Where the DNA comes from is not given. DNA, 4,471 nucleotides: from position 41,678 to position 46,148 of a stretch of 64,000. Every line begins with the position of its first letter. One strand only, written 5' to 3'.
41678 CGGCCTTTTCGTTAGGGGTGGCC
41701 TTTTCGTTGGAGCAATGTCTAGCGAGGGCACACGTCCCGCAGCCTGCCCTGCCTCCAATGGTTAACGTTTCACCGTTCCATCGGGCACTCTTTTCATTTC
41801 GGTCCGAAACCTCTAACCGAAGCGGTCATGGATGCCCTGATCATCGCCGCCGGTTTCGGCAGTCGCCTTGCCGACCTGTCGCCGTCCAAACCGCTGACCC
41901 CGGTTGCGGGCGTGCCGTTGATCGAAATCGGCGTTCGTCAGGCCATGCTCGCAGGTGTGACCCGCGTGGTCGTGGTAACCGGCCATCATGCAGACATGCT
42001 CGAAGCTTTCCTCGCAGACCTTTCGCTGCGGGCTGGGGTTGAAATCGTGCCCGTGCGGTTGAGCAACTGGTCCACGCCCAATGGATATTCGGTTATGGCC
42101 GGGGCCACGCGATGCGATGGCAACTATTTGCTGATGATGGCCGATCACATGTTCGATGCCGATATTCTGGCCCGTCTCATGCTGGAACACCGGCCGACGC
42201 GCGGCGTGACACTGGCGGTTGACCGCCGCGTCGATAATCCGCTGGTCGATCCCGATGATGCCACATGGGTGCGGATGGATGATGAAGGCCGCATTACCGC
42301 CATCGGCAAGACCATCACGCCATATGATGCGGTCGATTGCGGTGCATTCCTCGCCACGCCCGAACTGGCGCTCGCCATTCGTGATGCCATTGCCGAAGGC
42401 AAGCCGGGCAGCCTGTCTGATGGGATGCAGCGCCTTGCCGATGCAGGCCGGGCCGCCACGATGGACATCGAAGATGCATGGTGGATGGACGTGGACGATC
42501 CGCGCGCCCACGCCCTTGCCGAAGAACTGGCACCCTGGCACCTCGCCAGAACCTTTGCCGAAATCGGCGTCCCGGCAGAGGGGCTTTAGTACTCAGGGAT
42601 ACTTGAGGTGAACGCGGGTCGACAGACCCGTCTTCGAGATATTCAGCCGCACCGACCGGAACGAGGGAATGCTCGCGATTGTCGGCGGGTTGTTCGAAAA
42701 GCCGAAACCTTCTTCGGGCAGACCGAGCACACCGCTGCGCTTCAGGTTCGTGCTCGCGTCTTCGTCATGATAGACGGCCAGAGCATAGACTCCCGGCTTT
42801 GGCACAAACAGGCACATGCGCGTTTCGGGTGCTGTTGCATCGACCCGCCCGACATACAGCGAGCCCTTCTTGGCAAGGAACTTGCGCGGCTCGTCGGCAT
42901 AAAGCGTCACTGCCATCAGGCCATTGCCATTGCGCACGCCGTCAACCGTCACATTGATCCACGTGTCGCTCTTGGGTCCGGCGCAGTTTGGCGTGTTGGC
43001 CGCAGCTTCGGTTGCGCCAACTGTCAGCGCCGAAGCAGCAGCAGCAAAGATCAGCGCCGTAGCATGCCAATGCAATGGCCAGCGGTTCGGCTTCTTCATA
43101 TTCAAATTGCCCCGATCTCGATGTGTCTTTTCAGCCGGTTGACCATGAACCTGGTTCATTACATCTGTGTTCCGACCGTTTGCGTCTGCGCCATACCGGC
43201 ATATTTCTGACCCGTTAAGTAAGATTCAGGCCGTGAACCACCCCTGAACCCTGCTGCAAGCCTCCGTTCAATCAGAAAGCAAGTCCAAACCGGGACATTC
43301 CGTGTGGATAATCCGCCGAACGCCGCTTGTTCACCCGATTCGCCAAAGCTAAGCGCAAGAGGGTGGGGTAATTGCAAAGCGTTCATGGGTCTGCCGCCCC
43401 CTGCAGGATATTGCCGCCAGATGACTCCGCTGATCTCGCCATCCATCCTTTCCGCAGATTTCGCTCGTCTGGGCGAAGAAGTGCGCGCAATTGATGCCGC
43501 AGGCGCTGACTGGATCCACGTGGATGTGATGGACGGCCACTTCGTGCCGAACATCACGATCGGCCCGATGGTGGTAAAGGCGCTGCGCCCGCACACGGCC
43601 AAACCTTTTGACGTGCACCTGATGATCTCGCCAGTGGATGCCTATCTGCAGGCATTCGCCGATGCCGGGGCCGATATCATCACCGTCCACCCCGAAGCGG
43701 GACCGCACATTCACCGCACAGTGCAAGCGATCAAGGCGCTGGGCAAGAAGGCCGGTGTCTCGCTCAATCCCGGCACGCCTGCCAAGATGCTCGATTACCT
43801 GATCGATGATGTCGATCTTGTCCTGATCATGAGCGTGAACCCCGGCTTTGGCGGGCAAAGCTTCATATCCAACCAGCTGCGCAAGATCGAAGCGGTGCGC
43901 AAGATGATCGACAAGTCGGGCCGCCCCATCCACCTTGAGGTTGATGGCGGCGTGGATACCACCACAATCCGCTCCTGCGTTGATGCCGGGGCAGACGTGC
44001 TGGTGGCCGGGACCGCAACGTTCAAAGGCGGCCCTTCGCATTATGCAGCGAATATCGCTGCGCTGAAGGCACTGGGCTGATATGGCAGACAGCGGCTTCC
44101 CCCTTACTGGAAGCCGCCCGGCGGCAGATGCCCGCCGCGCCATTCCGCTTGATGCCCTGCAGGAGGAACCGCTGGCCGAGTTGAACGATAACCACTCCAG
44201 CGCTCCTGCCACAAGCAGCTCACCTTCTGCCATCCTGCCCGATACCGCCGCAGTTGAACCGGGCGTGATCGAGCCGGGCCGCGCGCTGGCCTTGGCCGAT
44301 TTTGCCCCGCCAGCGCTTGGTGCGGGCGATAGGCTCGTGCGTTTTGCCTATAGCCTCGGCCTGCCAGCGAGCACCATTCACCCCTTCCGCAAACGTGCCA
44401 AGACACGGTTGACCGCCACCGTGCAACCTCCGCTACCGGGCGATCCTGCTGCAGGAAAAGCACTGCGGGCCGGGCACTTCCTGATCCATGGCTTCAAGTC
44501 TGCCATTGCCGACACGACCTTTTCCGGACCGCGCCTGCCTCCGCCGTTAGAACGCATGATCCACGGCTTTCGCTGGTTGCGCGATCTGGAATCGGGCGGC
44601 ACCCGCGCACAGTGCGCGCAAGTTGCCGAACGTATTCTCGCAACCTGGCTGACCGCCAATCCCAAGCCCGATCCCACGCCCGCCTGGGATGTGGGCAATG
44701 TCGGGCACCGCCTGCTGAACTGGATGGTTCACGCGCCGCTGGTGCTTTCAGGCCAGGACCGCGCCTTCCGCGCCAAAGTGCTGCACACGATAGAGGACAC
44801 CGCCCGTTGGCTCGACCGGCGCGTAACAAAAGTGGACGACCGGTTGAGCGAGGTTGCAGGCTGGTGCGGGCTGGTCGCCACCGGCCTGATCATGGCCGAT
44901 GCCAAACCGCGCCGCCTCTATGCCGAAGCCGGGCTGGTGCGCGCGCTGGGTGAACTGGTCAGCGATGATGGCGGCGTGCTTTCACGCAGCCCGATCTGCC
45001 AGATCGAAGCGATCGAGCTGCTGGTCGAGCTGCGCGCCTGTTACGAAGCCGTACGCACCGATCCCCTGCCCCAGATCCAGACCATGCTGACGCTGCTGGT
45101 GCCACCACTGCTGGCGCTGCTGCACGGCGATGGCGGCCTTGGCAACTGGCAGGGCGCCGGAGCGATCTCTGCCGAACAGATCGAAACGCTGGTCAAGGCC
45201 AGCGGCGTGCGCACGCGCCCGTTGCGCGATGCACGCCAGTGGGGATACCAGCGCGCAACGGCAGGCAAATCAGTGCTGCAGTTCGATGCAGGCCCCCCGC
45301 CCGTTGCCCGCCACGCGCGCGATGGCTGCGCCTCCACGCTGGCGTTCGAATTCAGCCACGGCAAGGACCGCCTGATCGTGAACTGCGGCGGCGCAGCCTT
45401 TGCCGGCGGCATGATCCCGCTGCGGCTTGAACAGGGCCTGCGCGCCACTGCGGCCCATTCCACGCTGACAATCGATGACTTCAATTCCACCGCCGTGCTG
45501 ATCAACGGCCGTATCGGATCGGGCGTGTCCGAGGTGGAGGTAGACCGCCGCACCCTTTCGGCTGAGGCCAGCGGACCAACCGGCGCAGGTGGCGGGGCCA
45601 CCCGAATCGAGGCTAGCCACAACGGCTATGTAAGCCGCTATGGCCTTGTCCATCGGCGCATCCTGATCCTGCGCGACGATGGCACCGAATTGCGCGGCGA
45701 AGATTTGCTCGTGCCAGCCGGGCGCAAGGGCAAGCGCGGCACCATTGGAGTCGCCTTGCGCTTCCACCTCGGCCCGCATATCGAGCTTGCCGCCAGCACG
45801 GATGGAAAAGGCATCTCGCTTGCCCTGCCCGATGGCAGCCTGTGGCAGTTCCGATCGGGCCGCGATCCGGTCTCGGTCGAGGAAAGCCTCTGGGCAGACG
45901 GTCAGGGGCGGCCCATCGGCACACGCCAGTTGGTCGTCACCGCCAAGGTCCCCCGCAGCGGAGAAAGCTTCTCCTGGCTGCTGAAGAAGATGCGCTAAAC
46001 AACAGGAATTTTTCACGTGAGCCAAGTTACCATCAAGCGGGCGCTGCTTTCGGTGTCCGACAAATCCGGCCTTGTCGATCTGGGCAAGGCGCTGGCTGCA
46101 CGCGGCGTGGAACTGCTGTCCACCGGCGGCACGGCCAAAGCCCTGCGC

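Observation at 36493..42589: ino1-centred cluster: two cytidylyltransferase-like genes, two CDP-alcohol phosphotransferases and a HAD phosphatase, a candidate CDP-inositol head-group pathway of unknown product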

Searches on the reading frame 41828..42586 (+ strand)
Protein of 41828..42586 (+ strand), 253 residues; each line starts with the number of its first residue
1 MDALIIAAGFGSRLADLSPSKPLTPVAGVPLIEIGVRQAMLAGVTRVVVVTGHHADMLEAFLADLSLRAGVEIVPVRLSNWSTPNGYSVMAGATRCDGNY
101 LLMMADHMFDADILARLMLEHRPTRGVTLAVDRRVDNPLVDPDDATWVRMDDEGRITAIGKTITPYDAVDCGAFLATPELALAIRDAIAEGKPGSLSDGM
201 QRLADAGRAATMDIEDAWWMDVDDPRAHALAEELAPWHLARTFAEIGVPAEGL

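Call 3: search_protein_families(library=pfam, proteins=[window:41828-42586:+], max_evalue=0.01)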
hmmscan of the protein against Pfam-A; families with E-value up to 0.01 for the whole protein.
seq(253 aa): 3 families
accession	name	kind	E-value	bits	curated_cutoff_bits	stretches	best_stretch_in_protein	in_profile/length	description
PF12804.13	NTP_transf_3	-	8.1e-13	49.3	27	1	3-139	1-131/160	MobA-like NTP transferase domain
PF00483.29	NTP_transferase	-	1e-08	35.5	21.2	1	3-222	2-229/245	Nucleotidyl transferase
PF01128.25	IspD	-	0.0019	18.4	27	1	3-71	3-68/221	2-C-methyl-D-erythritol 4-phosphate cytidylyltransferase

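Call 4: search_protein_families(library=ncbifam, proteins=[window:41828-42586:+], max_evalue=0.01)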
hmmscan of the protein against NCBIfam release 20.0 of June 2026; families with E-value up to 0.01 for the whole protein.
seq(253 aa): 31 families (the best 25 are shown)
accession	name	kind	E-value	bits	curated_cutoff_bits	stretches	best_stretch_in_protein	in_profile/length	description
NF041135.1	IPPtranDIPPsyn_Thcocales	equivalog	2.1e-26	92.9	580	1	1-227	1-209/419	bifunctional L-myo-inositol-1-phosphate cytidylyltransferase/CDP-L-myo-inositol myo-inositolphosphotransferase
TIGR03992.1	Arch_glmU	subfamily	1.4e-15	57.1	292.1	1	1-225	1-217/393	bifunctional sugar-1-phosphate nucleotidylyltransferase/acetyltransferase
NF052502.1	man1P_GTase_Rv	exception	1.2e-13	50.7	440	1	1-228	1-223/352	mannose-1-phosphate guanylyltransferase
NF041313.1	UDPGP_AglF_Halo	equivalog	5.8e-13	48.8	400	1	1-232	1-231/234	UTP--glucose-1-phosphate uridylyltransferase AglF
NF010935.0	PRK14355.1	equivalog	3.1e-10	39.3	718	1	2-139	5-139/459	bifunctional UDP-N-acetylglucosamine diphosphorylase/glucosamine-1-phosphate N-acetyltransferase GlmU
NF045761.1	NAMPUrTaseMurU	equivalog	4e-10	39.9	250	1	1-143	1-145/226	N-acetylmuramate alpha-1-phosphate uridylyltransferase MurU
NF045665.1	NTPtran_DVU1551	equivalog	6.6e-10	38.5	315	1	2-68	2-65/359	DVU_1551 family NTP transferase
NF010938.0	PRK14358.1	equivalog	5.1e-09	35.2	500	1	1-124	8-127/481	bifunctional N-acetylglucosamine-1-phosphate uridyltransferase/glucosamine-1-phosphate acetyltransferase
NF045782.1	NicBOxredNboR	equivalog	9e-09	35.3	260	1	3-132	11-135/206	nicotine blue oxidoreductase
NF045697.1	MurNAcPUrMurU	equivalog_domain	1.2e-08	34.7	370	1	4-65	1-64/229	N-acetylmuramate alpha-1-phosphate uridylyltransferase MurU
TIGR03310.1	matur_MocA_YgfJ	equivalog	2.5e-07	30.9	186.45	1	2-139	1-135/188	molybdenum cofactor cytidylyltransferase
TIGR01208.1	rmlA_long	equivalog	2.6e-07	29.8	320.25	1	3-224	2-223/353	glucose-1-phosphate thymidylyltransferase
TIGR00454.1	TIGR00454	hypoth_equivalog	1e-06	28.8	174.7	1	1-64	1-62/183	TIGR00454 family protein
TIGR01173.1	glmU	equivalog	1.3e-06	27.6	366.85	1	1-133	1-128/452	bifunctional UDP-N-acetylglucosamine diphosphorylase/glucosamine-1-phosphate N-acetyltransferase GlmU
NF010933.0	PRK14353.1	equivalog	4.2e-06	25.6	505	1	3-66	8-70/453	bifunctional UDP-N-acetylglucosamine diphosphorylase/glucosamine-1-phosphate N-acetyltransferase GlmU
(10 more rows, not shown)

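Call 41: search_solved_structures(query=window:41828-42586:+, max_evalue=0.001, show_alignments=3)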
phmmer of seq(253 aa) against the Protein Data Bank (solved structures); distinct sequences matched with E-value up to 0.001: 17.
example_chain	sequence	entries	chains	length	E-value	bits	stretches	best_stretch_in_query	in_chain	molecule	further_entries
2xme_A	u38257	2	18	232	8.9e-17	64.7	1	1-224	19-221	CTP-INOSITOL-1-PHOSPHATE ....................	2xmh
4mnd_A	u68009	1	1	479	5.7e-16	62.1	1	1-224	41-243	CTP L-myo-inositol-1-phosphate cytidylyltransferase/CDP-L-myo-inositol myo-inositolphospho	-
4jd0_A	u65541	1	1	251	4.7e-13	52.6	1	2-226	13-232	Nucleotidyl transferase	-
4y7t_A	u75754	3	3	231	3e-08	36.8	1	1-128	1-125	Nucleotidyl transferase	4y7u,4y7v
3fww_A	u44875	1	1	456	3.4e-06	30.1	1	1-138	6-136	Bifunctional protein glmU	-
4fce_A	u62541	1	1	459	3.4e-06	30.1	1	1-138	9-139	Bifunctional protein GlmU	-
6plj_A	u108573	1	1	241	3.9e-06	29.9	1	2-123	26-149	nucleotidyl transferase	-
8yre_D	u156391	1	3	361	1e-05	28.5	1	1-229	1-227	Mannose-1-phosphate guanylyltransferase 1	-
7x8j_A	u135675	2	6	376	1.1e-05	28.4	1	1-229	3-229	Mannose-1-phosphate guanylyltransferase 1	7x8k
6pd1_A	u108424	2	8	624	0.00011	25.2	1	3-125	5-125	Nucleotidyl transferase/aminotransferase, class V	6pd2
8hhd_A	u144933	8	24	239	0.00011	25.2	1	1-74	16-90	Nucleotidyl transferase | N-acetylmuramate alpha-1-phosphate uridylyltransferase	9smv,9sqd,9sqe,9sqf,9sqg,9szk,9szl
7whr_B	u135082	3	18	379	0.00037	23.4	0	1-74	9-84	Nucleotidyl transferase family protein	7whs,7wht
9o90_A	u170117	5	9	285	0.0005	23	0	4-60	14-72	UTP--glucose-1-phosphate uridylyltransferase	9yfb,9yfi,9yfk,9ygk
5j49_A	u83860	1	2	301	0.00055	22.9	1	4-59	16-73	UTP--glucose-1-phosphate uridylyltransferase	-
9dqf_A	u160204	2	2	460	0.00065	22.6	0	3-68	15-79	Bifunctional protein GlmU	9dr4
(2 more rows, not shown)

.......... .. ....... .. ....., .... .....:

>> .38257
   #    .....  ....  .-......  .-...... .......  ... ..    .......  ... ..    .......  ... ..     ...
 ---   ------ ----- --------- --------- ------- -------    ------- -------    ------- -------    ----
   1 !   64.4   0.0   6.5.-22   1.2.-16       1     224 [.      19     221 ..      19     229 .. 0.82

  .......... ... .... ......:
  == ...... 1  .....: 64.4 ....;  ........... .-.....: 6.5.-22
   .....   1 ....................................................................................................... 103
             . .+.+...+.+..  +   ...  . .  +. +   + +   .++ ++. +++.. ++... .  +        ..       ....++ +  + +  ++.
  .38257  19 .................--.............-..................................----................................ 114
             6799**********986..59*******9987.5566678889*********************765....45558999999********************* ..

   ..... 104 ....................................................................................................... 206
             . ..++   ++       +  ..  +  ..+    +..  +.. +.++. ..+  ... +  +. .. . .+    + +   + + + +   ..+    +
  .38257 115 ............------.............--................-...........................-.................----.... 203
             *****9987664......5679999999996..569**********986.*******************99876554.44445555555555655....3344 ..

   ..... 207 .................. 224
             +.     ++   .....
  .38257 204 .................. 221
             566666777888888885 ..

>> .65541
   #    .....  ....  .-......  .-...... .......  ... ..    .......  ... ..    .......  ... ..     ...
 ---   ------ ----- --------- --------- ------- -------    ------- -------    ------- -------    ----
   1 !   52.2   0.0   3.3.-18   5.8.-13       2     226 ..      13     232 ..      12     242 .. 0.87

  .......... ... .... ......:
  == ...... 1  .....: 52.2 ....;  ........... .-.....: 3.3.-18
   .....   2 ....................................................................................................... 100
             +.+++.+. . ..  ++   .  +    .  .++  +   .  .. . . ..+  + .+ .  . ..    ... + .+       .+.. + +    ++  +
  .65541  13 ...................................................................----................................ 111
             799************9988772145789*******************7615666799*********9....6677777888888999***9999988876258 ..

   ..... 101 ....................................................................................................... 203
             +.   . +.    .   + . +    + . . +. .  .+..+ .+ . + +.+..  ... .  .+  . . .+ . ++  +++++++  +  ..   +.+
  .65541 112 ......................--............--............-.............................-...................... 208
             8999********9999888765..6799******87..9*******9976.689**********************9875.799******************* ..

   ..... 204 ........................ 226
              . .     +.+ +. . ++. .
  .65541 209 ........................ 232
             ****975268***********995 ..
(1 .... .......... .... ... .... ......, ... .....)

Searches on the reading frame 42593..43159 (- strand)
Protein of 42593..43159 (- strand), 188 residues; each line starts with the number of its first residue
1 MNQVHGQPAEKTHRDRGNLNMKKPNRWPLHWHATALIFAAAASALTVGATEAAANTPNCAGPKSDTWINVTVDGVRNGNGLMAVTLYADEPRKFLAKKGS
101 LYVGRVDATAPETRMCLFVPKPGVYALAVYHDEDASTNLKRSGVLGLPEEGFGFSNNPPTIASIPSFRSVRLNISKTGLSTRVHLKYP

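Call 29: search_protein_families(library=pfam, proteins=[window:42593-43159:-], max_evalue=0.001)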
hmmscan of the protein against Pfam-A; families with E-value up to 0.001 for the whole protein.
window:42593-43159:- (188 aa): 1 family
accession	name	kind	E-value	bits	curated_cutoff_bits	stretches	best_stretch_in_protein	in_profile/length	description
PF09912.14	DUF2141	-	4.5e-23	81.8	24.4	1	70-177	1-107/112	Uncharacterized protein conserved in bacteria (DUF2141)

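Call 73: search_protein_families(library=ncbifam, proteins=[window:42593-43159:-], max_evalue=0.001)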
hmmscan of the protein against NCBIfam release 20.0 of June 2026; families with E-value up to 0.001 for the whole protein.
window:42593-43159:- (188 aa): 0 families

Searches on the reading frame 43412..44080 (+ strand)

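Call 29: search_protein_families(library=pfam, proteins=[window:43412-44080:+], max_evalue=0.001)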
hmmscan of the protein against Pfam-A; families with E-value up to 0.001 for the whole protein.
window:43412-44080:+ (222 aa): 1 family
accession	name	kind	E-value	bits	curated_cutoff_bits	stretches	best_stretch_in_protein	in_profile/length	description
PF00834.25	Ribul_P_3_epim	-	9e-86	286.8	21.1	1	8-204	2-198/198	Ribulose-phosphate 3 epimerase family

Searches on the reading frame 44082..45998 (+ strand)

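Call 29: search_protein_families(library=pfam, proteins=[window:44082-45998:+], max_evalue=0.001)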
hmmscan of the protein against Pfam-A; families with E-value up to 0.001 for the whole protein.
window:44082-45998:+ (638 aa): 1 family
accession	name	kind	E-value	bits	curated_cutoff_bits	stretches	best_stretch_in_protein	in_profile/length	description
PF07940.18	Hepar_II_III_C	-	1.9e-63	214.6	24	1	377-632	2-236/237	Heparinase II/III-like, C-terminal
